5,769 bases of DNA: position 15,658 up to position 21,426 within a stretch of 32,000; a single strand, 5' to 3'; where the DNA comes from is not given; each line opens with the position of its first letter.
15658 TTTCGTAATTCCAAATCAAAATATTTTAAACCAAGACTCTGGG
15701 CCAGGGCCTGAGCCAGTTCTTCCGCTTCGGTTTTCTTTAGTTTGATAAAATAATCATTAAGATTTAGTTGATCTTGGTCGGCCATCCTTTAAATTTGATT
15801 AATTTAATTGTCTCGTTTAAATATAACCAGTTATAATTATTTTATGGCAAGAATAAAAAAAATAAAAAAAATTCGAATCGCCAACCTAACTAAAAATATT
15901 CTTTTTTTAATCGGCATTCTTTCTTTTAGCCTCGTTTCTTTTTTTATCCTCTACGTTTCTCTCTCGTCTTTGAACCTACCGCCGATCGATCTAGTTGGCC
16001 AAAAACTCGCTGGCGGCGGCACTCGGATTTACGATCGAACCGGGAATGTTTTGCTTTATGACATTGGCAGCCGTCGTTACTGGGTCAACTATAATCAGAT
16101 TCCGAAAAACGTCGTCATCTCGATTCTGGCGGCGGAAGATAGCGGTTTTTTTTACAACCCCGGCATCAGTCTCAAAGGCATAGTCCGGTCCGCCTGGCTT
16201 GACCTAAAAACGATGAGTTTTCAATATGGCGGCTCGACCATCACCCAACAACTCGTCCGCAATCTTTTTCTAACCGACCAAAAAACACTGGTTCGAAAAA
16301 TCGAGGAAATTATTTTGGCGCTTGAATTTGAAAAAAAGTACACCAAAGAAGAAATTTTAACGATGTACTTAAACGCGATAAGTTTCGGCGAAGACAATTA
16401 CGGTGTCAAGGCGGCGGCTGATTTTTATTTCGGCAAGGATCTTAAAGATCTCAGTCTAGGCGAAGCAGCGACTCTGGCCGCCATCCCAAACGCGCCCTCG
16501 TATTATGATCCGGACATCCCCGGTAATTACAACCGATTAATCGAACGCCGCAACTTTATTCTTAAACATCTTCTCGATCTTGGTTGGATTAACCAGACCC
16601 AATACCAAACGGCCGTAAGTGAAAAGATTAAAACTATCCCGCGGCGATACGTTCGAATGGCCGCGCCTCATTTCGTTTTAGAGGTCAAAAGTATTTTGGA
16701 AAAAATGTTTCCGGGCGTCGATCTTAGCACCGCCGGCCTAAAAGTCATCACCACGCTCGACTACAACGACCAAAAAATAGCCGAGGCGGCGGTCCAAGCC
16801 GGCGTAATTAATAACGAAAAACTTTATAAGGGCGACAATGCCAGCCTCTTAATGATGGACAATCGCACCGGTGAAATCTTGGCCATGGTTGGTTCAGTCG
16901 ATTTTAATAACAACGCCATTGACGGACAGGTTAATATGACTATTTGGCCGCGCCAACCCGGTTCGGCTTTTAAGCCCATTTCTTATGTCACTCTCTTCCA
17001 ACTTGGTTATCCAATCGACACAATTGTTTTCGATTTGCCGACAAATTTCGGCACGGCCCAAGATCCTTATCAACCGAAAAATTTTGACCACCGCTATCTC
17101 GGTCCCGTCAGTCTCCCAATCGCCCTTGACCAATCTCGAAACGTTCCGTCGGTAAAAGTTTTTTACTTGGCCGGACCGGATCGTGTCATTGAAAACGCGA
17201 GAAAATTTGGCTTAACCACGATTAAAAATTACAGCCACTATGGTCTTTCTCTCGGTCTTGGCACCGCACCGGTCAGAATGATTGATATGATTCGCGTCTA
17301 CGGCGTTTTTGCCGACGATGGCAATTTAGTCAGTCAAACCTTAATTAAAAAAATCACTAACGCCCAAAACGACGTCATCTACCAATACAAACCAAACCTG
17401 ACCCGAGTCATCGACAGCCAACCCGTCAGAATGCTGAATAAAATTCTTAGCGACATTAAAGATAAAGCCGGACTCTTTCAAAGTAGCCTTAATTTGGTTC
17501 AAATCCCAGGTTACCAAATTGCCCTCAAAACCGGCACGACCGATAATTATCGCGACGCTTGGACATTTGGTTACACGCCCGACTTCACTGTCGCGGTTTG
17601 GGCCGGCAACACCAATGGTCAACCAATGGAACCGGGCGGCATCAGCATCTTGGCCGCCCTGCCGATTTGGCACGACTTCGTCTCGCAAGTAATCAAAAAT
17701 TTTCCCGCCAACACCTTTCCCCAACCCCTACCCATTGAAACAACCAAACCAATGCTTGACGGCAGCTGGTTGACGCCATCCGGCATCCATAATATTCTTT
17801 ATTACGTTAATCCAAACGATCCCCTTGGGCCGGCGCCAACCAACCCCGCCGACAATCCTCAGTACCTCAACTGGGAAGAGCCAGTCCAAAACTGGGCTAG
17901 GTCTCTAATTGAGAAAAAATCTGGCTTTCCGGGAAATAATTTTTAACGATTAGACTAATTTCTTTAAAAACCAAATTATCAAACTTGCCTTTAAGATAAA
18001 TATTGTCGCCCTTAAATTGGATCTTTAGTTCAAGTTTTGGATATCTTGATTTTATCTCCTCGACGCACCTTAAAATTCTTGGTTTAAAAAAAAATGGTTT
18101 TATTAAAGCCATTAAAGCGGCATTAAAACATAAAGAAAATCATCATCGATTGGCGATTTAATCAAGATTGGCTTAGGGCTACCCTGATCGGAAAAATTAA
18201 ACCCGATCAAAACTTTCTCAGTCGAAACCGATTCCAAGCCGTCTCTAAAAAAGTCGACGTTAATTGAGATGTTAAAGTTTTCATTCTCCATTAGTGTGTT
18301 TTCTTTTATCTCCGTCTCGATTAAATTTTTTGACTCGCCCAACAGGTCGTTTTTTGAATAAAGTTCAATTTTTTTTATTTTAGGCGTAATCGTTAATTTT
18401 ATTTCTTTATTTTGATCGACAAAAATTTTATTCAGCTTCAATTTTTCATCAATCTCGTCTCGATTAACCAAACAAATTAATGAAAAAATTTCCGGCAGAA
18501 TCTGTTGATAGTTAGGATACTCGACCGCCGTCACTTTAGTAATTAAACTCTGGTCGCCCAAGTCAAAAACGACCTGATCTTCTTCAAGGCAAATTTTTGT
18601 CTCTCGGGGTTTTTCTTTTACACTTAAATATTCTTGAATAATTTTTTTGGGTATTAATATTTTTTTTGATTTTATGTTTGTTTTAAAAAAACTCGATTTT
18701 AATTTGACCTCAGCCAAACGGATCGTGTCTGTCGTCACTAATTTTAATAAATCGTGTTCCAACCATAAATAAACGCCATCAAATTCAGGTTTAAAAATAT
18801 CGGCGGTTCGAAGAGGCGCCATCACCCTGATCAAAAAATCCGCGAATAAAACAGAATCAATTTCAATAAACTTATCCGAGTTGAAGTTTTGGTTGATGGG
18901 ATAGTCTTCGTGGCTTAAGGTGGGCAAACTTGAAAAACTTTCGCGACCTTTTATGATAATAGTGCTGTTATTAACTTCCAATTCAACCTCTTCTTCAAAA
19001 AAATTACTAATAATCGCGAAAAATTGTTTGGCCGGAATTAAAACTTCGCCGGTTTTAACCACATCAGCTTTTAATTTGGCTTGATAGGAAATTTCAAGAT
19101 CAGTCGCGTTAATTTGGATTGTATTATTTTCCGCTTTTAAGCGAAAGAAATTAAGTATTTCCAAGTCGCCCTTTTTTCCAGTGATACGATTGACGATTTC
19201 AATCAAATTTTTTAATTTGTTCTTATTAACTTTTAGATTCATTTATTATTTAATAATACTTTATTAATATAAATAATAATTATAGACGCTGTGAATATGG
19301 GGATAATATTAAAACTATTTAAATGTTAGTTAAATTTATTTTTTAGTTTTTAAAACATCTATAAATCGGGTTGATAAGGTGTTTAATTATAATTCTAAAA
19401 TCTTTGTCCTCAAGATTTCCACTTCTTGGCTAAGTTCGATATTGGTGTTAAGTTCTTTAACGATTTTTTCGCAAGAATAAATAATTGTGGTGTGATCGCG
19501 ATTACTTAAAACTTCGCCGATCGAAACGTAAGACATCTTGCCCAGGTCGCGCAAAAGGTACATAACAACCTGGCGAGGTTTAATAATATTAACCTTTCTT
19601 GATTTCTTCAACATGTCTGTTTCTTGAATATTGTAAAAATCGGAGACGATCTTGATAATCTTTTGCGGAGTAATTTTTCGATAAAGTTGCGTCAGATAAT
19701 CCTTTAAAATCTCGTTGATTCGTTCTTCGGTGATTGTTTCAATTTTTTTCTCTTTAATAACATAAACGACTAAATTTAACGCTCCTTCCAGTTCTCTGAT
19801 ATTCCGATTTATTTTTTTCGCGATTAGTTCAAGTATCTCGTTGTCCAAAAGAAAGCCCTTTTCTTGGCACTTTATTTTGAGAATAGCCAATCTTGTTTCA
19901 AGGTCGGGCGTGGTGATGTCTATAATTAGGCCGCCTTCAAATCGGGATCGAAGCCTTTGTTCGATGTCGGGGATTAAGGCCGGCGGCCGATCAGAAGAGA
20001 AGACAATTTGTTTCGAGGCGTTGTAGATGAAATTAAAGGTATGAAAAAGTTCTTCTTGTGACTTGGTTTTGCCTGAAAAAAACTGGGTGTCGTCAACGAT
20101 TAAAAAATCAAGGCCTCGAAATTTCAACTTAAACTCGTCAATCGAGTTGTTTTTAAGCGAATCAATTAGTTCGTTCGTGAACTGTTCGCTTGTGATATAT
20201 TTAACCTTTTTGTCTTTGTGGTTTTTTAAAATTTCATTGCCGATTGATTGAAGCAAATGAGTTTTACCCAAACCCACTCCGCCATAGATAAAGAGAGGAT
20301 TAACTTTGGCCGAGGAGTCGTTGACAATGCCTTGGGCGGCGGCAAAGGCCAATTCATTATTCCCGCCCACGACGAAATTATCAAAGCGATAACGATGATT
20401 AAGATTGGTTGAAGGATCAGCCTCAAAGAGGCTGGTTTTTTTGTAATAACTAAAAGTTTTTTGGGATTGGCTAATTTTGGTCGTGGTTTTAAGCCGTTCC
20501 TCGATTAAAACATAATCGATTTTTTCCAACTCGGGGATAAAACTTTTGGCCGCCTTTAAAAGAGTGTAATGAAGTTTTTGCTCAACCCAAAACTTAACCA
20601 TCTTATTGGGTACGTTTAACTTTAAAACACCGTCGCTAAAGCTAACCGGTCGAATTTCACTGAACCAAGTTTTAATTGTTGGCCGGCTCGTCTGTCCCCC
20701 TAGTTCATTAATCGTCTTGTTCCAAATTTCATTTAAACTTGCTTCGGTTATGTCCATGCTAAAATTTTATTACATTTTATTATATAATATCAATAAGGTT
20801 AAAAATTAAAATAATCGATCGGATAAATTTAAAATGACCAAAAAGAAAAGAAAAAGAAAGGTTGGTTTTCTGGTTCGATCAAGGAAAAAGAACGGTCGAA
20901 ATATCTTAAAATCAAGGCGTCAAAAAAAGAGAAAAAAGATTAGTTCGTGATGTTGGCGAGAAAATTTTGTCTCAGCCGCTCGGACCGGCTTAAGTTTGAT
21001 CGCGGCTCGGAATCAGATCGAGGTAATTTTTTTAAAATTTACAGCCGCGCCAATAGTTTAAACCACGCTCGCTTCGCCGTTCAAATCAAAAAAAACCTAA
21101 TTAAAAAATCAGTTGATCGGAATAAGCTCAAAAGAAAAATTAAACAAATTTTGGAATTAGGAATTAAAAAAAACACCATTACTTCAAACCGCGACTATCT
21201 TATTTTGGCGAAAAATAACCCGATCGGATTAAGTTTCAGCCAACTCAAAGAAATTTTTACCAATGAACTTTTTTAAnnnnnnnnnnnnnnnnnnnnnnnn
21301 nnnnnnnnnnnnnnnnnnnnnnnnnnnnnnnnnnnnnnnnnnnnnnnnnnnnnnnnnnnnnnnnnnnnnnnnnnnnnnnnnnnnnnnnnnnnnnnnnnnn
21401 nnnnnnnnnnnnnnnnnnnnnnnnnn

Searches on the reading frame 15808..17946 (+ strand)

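Call 63: search_protein_families(library=pfam, max_evalue=0.0001, proteins=[window:15808-17946:+])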
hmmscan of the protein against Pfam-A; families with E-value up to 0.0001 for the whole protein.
window:15808-17946:+ (712 aa): 2 families
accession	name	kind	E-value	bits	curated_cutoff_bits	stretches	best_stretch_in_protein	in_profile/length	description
PF00912.28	Transgly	-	7.9e-58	195.2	27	1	88-255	12-177/178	Transglycosylase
PF00905.27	Transpeptidase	-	2.3e-26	93.1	22.1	1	346-601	2-277/299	Penicillin binding protein transpeptidase domain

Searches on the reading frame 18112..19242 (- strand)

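Call 63: search_protein_families(library=pfam, max_evalue=0.0001, proteins=[window:18112-19242:-])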
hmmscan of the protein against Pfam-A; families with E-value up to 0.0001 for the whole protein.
window:18112-19242:- (376 aa): 3 families
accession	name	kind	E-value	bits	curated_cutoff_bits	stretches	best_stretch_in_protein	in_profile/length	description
PF00712.24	DNA_pol3_beta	-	3.9e-18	66.2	24.4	1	1-115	1-117/120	DNA polymerase III beta subunit, N-terminal domain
PF02767.21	DNA_pol3_beta_2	-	3.1e-15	56.9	27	1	151-244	24-116/116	DNA polymerase III beta subunit, central domain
PF02768.20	DNA_pol3_beta_3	-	1.1e-13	51.5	27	1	247-376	2-120/121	DNA polymerase III beta subunit, C-terminal domain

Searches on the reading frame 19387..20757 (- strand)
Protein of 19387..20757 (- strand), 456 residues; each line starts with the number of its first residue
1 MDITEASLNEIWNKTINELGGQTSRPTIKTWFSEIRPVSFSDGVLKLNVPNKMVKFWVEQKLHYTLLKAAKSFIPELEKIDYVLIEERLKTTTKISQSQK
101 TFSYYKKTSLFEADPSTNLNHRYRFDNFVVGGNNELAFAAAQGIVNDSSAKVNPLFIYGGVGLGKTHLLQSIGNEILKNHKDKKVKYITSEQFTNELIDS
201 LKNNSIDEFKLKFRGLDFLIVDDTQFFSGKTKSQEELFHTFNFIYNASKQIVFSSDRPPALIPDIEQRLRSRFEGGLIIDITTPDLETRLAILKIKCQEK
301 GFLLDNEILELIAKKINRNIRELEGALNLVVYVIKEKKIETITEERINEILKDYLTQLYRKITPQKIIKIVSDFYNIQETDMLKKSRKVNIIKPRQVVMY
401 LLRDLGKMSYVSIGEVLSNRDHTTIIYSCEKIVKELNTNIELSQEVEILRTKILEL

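Call 63: search_protein_families(library=pfam, max_evalue=0.0001, proteins=[window:19387-20757:-])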
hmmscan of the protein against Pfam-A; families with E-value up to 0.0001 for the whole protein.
window:19387-20757:- (456 aa): 4 families
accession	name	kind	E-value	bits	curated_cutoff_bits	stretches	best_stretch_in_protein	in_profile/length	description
PF00308.24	Bac_DnaA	-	3e-65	219.8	23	1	119-280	1-162/162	Bacterial DnaA ATPAse domain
PF08299.17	Bac_DnaA_C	-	5.9e-25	87.5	31.5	1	364-432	1-69/69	Bacterial dnaA protein helix-turn-helix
PF11638.13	DnaA_N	-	4.6e-10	39.5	24.6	1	9-70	1-63/65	DnaA N-terminal domain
PF01695.23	IstB_IS21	-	3.8e-06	27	24.1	1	155-254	95-192/238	IstB-like ATP binding protein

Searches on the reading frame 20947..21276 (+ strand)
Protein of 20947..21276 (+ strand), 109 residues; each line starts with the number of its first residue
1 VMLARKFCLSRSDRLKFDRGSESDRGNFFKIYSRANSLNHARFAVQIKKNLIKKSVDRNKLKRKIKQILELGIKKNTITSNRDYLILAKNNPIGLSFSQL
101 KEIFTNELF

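Call 63: search_protein_families(library=pfam, max_evalue=0.0001, proteins=[window:20947-21276:+])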
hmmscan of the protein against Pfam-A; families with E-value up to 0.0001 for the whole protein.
window:20947-21276:+ (109 aa): 1 family
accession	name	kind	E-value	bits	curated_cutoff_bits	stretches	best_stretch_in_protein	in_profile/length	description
PF00825.24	Ribonuclease_P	-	5.9e-11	42.8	22.3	1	25-103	24-100/109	Ribonuclease P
